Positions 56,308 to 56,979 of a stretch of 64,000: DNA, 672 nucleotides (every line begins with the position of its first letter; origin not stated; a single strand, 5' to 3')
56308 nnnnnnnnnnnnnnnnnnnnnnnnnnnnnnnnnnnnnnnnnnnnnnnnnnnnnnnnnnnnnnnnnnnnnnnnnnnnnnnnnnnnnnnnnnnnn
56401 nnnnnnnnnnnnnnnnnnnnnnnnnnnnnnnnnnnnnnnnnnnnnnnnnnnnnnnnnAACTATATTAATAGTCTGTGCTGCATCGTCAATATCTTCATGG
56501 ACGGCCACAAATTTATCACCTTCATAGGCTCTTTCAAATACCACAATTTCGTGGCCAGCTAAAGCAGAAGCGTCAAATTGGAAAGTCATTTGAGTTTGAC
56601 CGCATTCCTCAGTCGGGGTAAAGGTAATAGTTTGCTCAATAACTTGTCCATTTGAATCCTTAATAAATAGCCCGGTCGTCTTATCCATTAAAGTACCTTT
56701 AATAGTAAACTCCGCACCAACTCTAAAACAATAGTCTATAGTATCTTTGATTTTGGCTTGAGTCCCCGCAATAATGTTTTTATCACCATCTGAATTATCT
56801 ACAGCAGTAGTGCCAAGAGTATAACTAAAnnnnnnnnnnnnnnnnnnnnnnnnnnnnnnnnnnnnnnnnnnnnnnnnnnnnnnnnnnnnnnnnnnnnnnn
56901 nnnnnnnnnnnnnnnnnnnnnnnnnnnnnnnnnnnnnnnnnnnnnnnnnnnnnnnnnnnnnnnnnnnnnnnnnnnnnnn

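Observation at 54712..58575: Candidate covalent 'chemical harpoon' adhesin (TIE protein) in an epibiont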

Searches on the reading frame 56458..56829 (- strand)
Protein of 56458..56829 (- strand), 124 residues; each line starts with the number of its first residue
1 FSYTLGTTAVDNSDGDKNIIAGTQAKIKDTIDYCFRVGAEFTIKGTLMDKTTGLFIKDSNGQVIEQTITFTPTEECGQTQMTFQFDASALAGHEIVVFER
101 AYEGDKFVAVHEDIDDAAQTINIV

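Call 29: search_solved_structures(query=A2, max_evalue=10, show_alignments=3)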
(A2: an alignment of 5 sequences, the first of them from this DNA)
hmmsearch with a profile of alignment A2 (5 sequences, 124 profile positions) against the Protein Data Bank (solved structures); distinct sequences matched with E-value up to 10: 8.
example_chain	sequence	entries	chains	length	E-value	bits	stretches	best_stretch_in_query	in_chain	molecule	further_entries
4mkm_A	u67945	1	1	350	6.4e-09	38.8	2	22-121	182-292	Putative surface anchored protein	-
9blp_A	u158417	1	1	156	6.2e-06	29.2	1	22-121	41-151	Surface anchored protein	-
9blo_A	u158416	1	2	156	6.9e-06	29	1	22-121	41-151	Surface anchored protein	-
4ni6_A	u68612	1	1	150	0.00023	24.1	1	21-121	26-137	Putative surface anchored protein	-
8dj2_A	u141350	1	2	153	0.0013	21.6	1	22-119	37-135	Adhesin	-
8f90_A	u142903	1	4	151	0.0083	19.1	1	21-110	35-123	Adhesin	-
7x7t_C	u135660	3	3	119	0.37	13.7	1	7-54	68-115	X01 heavy chain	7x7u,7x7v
6mrf_A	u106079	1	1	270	0.38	13.7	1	54-110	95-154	Methionine aminopeptidase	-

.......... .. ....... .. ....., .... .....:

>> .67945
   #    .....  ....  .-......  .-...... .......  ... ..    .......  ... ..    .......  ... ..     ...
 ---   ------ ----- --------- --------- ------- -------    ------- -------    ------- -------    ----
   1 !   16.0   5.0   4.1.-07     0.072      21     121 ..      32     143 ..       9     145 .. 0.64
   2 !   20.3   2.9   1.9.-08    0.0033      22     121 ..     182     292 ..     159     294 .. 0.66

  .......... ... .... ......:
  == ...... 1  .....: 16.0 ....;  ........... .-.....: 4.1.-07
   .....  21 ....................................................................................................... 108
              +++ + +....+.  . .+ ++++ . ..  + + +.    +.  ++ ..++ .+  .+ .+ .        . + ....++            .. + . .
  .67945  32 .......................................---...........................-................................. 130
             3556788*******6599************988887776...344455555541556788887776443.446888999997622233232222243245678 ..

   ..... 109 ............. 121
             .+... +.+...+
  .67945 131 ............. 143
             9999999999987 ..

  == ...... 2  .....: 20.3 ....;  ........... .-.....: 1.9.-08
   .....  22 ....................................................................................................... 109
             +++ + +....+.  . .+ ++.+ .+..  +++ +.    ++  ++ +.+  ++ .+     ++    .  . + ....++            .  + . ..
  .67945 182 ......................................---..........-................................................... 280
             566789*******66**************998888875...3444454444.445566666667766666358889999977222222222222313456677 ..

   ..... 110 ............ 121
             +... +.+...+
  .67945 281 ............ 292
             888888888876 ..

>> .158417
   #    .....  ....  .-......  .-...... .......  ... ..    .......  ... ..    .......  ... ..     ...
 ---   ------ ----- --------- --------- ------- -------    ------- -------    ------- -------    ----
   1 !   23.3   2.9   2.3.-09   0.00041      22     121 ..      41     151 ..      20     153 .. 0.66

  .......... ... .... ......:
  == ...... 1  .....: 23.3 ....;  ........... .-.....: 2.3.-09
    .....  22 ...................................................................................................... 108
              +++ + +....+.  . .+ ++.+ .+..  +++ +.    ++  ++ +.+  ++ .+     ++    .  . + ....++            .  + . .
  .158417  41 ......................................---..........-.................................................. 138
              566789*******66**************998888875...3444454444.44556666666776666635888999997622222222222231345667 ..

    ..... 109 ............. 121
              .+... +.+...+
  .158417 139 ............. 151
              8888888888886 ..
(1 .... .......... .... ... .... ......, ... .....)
